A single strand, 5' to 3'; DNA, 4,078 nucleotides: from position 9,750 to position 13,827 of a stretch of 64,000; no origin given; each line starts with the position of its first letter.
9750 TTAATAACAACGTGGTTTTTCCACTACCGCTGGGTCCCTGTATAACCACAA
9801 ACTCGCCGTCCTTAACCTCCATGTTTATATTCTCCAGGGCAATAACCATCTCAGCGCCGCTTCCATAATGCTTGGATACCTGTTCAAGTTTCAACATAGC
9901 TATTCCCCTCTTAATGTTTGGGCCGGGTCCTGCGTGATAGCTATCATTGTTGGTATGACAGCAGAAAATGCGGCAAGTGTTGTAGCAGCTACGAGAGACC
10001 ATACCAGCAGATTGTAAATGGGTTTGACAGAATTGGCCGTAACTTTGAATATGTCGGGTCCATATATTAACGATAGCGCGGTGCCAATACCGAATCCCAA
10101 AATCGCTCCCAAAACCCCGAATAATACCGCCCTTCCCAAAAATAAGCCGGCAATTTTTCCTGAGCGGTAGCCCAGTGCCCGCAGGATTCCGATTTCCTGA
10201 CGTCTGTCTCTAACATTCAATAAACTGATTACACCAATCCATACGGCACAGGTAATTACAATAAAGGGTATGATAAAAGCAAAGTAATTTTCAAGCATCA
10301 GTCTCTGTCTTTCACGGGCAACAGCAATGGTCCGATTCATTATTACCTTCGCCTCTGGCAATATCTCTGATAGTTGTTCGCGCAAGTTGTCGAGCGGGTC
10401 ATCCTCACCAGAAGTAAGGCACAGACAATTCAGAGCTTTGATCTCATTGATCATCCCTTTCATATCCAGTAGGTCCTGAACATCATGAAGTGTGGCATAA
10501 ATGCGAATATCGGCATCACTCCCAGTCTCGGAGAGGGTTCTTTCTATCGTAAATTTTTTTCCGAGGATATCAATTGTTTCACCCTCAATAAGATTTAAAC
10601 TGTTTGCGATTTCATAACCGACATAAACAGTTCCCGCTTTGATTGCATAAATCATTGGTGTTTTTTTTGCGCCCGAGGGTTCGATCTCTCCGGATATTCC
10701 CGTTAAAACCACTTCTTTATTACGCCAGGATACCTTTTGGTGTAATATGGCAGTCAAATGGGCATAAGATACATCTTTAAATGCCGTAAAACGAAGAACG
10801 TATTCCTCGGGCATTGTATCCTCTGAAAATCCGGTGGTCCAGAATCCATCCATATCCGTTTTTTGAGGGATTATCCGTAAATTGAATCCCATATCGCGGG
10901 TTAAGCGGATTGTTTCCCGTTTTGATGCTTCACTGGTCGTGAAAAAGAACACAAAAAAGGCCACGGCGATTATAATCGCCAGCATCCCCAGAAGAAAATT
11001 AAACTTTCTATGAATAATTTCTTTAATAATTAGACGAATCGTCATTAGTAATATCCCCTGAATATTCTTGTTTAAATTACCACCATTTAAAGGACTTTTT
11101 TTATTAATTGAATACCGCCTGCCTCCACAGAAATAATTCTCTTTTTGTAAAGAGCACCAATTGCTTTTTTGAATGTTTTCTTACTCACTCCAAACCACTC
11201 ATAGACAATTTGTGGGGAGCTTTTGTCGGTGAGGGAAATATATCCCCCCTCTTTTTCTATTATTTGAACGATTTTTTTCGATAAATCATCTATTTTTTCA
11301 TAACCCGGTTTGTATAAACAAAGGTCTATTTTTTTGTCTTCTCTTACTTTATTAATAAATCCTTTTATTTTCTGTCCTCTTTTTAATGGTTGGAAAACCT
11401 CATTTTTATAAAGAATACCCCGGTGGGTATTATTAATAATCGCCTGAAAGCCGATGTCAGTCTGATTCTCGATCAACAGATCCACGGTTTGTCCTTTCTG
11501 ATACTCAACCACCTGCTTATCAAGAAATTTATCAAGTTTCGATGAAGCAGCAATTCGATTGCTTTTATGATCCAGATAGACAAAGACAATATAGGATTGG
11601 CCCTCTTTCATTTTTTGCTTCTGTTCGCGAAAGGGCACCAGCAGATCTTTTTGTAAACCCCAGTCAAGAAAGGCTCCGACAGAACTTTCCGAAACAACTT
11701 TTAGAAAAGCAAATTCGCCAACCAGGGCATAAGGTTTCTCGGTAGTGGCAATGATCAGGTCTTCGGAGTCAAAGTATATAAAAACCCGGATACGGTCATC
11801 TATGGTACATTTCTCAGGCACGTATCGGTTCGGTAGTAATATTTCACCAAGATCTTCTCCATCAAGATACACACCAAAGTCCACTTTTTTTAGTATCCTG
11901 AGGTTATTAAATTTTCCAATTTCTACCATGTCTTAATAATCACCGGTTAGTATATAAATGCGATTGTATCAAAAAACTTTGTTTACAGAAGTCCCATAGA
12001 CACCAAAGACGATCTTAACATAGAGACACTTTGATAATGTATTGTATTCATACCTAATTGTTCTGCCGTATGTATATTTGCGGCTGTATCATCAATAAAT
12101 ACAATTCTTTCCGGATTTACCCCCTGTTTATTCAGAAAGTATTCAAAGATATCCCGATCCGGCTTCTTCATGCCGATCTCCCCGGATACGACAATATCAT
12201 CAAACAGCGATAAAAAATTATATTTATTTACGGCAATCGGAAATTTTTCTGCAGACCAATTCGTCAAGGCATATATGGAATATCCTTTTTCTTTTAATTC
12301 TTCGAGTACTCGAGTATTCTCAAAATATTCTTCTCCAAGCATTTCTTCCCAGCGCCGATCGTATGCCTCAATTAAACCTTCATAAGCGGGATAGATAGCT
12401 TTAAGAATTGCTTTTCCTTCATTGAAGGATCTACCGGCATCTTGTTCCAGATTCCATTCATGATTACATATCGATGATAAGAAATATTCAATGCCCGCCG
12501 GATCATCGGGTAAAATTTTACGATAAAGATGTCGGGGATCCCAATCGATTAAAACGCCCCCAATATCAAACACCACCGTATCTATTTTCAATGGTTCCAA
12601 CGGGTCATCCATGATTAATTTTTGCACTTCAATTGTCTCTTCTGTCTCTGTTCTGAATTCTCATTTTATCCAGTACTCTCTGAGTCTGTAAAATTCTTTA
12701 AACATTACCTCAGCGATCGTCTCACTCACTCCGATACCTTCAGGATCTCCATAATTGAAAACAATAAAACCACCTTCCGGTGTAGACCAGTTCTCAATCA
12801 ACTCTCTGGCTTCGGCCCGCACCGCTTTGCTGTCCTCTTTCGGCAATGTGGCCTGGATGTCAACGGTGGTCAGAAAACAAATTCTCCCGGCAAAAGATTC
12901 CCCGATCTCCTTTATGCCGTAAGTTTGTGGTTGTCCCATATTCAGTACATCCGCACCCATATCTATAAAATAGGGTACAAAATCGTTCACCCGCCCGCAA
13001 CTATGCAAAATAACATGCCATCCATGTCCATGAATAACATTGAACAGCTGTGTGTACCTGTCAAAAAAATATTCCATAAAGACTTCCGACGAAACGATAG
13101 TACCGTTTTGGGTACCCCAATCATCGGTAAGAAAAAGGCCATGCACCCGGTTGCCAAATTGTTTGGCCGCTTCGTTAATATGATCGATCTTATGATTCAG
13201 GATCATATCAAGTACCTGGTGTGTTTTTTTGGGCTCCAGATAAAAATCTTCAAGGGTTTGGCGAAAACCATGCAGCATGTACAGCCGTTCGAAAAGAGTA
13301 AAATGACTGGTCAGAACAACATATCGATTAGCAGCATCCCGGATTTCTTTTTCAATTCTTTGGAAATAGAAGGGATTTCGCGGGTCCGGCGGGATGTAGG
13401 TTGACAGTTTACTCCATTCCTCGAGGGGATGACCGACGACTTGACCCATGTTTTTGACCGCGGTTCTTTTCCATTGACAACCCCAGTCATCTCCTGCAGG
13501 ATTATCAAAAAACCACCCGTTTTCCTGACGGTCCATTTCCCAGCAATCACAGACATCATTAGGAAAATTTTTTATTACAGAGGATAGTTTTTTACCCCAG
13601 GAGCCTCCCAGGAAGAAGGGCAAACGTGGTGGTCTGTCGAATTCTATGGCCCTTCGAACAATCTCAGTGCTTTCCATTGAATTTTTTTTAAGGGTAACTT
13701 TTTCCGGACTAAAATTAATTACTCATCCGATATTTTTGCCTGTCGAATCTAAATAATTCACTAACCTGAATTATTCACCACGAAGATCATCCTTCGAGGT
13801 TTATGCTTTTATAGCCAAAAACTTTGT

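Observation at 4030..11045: Operon coupling a 1265-aa PQQ-propeller/PA14 lipoprotein and a bitopic unknown protein to a LolCDE/MacB-type ABC pair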

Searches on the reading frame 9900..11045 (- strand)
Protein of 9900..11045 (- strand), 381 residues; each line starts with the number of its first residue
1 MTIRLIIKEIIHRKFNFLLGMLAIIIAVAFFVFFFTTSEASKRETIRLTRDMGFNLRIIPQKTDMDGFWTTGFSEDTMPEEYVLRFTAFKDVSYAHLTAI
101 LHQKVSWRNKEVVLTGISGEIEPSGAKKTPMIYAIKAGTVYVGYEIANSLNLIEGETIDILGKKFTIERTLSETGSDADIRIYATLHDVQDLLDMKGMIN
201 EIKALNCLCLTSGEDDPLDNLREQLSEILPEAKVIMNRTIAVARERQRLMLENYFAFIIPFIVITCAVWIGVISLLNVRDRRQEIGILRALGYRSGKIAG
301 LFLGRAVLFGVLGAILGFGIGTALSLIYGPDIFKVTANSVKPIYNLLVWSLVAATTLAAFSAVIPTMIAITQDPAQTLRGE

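Call 4: search_protein_families(library=pfam, proteins=[window:9900-11045:-], max_evalue=0.01)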
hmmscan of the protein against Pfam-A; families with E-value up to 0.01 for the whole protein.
window:9900-11045:- (381 aa): 2 families
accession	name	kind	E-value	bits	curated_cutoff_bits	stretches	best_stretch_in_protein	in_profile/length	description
PF02687.27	FtsX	-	1.1e-14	54.9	25.5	1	257-370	2-112/120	FtsX-like permease C-terminal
PF12704.14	MacB_PCD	-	3.4e-05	24.7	27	1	18-193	2-180/207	MacB-like periplasmic core domain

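Call 8: search_protein_families(library=ncbifam, proteins=[window:9900-11045:-], max_evalue=0.001)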
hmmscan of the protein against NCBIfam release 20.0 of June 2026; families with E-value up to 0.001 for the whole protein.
window:9900-11045:- (381 aa): 6 families
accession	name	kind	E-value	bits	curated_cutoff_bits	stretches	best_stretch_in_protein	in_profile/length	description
TIGR03434.1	ADOP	subfamily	5.2e-13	48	622.3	1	219-381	642-803/803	ADOP family duplicated permease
TIGR02212.1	lolCE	equivalog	1.5e-11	43.9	362.45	1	163-381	182-411/411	lipoprotein-releasing ABC transporter permease subunit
NF008357.0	PRK11146.1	exception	2e-06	26.9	439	1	259-327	275-344/414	lipoprotein-releasing ABC transporter permease subunit LolE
TIGR02213.1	lolE_release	exception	4.9e-06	25.6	540.35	1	257-327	270-341/411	lipoprotein-releasing ABC transporter permease subunit LolE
NF007826.0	PRK10535.1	equivalog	1.2e-05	23.8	966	1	262-328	532-598/648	macrolide ABC transporter ATP-binding protein/permease MacB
NF008076.0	PRK10814.1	exception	0.0001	21.5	473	1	250-380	262-398/399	lipoprotein-releasing ABC transporter permease subunit LolC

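Call 39: search_solved_structures(query=window:9900-11045:-, max_evalue=0.1)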
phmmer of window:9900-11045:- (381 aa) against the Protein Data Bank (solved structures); distinct sequences matched with E-value up to 0.1: 17.
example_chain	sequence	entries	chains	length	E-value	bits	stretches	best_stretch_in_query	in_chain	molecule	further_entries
5gko_A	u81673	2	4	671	5.9e-06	29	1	168-378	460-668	Macrolide export ATP-binding/permease protein MacB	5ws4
5nik_J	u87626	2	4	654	6.8e-05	25.5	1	254-333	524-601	Macrolide export ATP-binding/permease protein MacB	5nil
5xu1_M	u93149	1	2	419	0.00011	24.8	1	269-380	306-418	ABC transporter permeae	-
9o9x_C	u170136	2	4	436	0.00012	24.7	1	256-329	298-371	ABC transporter permease YtrF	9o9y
9w37_A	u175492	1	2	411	0.00017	24.2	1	249-329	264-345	LolF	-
9w35_A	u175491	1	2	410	0.00018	24.2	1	249-329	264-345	LolF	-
9w2w_A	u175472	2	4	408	0.0002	24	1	249-329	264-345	LolF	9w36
7arh_C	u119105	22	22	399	0.0003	23.4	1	250-380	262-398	Lipoprotein-releasing ABC transporter permease subunit LolC | Lipo-releasing system transmembrane protein lolC | Lipoprotein-releasing system transmembrane prot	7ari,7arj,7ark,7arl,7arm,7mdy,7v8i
8i6o_A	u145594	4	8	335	0.00035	23.2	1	218-320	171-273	Cell division protein FtsX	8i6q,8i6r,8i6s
7mdx_B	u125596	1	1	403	0.00049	22.7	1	251-331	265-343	Lipoprotein-releasing system transmembrane protein LolE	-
5lil_A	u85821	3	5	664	0.0011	21.6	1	256-333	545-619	Macrolide export ATP-binding/permease protein MacB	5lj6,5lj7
7arh_E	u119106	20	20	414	0.0012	21.4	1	251-331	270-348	Lipoprotein-releasing system transmembrane protein LolE | Lipoprotein transporter subunit LolE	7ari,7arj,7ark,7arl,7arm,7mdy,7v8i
9rli_E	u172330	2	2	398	0.0013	21.3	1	251-331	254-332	Lipoprotein-releasing system transmembrane protein LolE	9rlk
7w78_B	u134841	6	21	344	0.0036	19.8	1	200-357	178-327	Putative ABC transport system integral membrane protein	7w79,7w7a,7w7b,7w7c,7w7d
7mdx_A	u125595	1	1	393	0.0044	19.6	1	250-375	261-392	Lipoprotein-releasing system transmembrane protein LolC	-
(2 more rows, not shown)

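Call 72: search_protein_families(library=padloc, proteins=[window:9900-11045:-], max_evalue=0.001)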
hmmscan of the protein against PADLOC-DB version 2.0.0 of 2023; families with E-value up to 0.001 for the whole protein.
window:9900-11045:- (381 aa): 2 families
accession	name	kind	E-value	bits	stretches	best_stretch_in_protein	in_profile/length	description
PDLC01991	CARF_m8--CARF_LolE_TM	-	3.4e-10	36.7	1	259-371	440-549/810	-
PDLC01990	CARF_m8--CARF_Beta-galactosidase_LolE_TM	-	1.8e-06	23.5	1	258-370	1417-1526/1791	-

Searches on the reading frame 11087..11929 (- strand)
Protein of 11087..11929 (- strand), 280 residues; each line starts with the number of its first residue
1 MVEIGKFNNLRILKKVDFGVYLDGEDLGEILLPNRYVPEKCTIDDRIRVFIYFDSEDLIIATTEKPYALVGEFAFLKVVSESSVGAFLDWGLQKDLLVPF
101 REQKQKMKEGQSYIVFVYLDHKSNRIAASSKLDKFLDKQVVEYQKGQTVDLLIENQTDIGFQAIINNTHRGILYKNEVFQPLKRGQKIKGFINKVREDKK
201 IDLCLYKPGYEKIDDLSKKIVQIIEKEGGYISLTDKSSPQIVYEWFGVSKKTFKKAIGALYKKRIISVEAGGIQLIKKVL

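Call 4: search_protein_families(library=pfam, proteins=[window:11087-11929:-], max_evalue=0.01)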
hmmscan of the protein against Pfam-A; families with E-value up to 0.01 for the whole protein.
window:11087-11929:- (280 aa): 2 families
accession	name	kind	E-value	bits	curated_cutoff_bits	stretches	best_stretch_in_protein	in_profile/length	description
PF13509.12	S1_2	-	1.1e-39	134.8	21.8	2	4-63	1-60/61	S1 domain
PF17783.7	CvfB_WH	-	9.5e-21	73.8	22.9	1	219-275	2-58/58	CvfB-like winged helix domain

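Call 8: search_protein_families(library=ncbifam, proteins=[window:11087-11929:-], max_evalue=0.001)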
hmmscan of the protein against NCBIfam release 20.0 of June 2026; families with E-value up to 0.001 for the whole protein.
window:11087-11929:- (280 aa): 0 families

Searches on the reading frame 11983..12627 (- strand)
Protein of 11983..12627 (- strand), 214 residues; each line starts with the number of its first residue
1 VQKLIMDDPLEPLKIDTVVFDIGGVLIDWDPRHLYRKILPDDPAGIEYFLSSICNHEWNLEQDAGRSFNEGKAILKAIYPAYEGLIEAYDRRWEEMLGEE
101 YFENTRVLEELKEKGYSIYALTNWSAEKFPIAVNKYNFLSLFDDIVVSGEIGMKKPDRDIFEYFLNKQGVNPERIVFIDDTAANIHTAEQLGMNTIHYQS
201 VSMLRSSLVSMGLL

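Call 4: search_protein_families(library=pfam, proteins=[window:11983-12627:-], max_evalue=0.01)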
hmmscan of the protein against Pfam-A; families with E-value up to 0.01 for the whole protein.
window:11983-12627:- (214 aa): 4 families
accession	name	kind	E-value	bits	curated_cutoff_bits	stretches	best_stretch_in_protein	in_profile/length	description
PF13419.12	HAD_2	-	2.8e-17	63.9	23.8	1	74-196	48-176/178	Haloacid dehalogenase-like hydrolase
PF00702.32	Hydrolase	-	1.1e-15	59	26.4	1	15-192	1-191/191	haloacid dehalogenase-like hydrolase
PF13242.12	Hydrolase_like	-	0.00031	21.1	22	1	154-198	3-48/75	HAD-hyrolase-like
PF11019.14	DUF2608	-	0.00041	20.4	22.6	1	160-190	166-196/244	Protein of unknown function (DUF2608)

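Call 8: search_protein_families(library=ncbifam, proteins=[window:11983-12627:-], max_evalue=0.001)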
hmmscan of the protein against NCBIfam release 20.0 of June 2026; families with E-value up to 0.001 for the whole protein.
window:11983-12627:- (214 aa): 25 families
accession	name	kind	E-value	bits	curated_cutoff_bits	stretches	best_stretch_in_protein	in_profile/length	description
TIGR02247.1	HAD-1A3-hyp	subfamily_domain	1.6e-20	73.7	125.4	1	105-200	100-197/211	epoxide hydrolase N-terminal domain-like phosphatase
TIGR02253.1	CTE7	subfamily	3.6e-18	66.1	169.75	1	93-198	88-194/221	TIGR02253 family HAD-type hydrolase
TIGR01509.1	HAD-SF-IA-v3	subfamily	2.8e-17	63.3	29.4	1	136-198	94-154/154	HAD-IA family hydrolase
NF006991.0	PRK09456.1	equivalog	1.1e-14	54.6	295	1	93-201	78-187/199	glucose-1-phosphatase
TIGR02252.1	DREG-2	subfamily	5.5e-14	52.4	155.2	1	105-196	111-202/203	HAD hydrolase, REG-2-like, family IA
TIGR01428.1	HAD_type_II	equivalog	1.2e-13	51.5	125.4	1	99-196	91-188/197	haloacid dehalogenase type II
TIGR02254.1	YjjG_YfnB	equivalog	2.6e-12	46.7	159.9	1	106-200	104-198/223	YjjG family noncanonical pyrimidine nucleotidase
TIGR01993.1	Pyr-5-nucltdase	equivalog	3.8e-12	46.4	142.9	1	107-196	92-181/183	pyrimidine 5'-nucleotidase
NF009695.0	PRK13222.1-2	equivalog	6.8e-11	42.1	225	1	97-196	92-191/226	phosphoglycolate phosphatase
NF052576.1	PymNtasePynAStpc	equivalog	2.9e-10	40.2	350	1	97-202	97-204/229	pyrimidine 5'-nucleotidase PynA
TIGR01549.1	HAD-SF-IA-v1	subfamily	3.1e-10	40.7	23.3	1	82-192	40-149/149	HAD-IA family hydrolase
TIGR01990.1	bPGM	equivalog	2.3e-09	37.5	189.4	1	105-196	95-184/187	beta-phosphoglucomutase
NF006976.0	PRK09449.1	equivalog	2.4e-09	37.1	183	1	107-200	103-197/225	pyrimidine 5'-nucleotidase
TIGR02009.1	PGMB-YQAB-SF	subfamily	9.1e-09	35.8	153.35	1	16-196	2-184/186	beta-phosphoglucomutase family hydrolase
TIGR01454.1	AHBA_synth_RP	hypoth_equivalog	1.1e-08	35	246.65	1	101-196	77-172/205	AHBA synthesis associated protein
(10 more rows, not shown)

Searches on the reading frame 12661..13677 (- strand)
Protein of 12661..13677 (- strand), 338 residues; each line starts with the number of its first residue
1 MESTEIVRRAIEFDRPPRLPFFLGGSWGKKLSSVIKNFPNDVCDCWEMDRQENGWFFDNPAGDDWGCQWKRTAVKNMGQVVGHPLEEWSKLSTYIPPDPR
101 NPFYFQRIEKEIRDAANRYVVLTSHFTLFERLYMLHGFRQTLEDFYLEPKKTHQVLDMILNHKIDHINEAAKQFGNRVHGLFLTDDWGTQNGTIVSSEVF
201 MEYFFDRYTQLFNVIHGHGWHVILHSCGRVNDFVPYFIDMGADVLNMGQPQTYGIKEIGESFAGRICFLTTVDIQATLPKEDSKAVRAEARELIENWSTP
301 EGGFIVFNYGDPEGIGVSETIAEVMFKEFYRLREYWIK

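Call 4: search_protein_families(library=pfam, proteins=[window:12661-13677:-], max_evalue=0.01)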
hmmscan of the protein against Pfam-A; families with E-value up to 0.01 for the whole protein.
window:12661-13677:- (338 aa): 1 family
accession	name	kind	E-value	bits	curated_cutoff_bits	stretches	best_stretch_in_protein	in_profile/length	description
PF01208.23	URO-D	-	9.4e-15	54.9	23.9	1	106-306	127-321/346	Uroporphyrinogen decarboxylase (URO-D)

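Call 8: search_protein_families(library=ncbifam, proteins=[window:12661-13677:-], max_evalue=0.001)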
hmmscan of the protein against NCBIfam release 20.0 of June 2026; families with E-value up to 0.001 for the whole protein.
window:12661-13677:- (338 aa): 3 families
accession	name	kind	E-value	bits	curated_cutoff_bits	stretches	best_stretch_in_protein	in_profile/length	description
NF004889.0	PRK06252.1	subfamily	3.4e-12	46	244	1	122-295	142-305/340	methylcobalamin:coenzyme M methyltransferase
TIGR01463.1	mtaA_cmuA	subfamily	2.2e-08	33.8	235.4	1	99-296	118-308/340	MtaA/CmuA family methyltransferase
NF040654.1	MtaA_Meth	equivalog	1.5e-05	24.1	400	1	132-296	150-305/337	methylcobamide:CoM methyltransferase MtaA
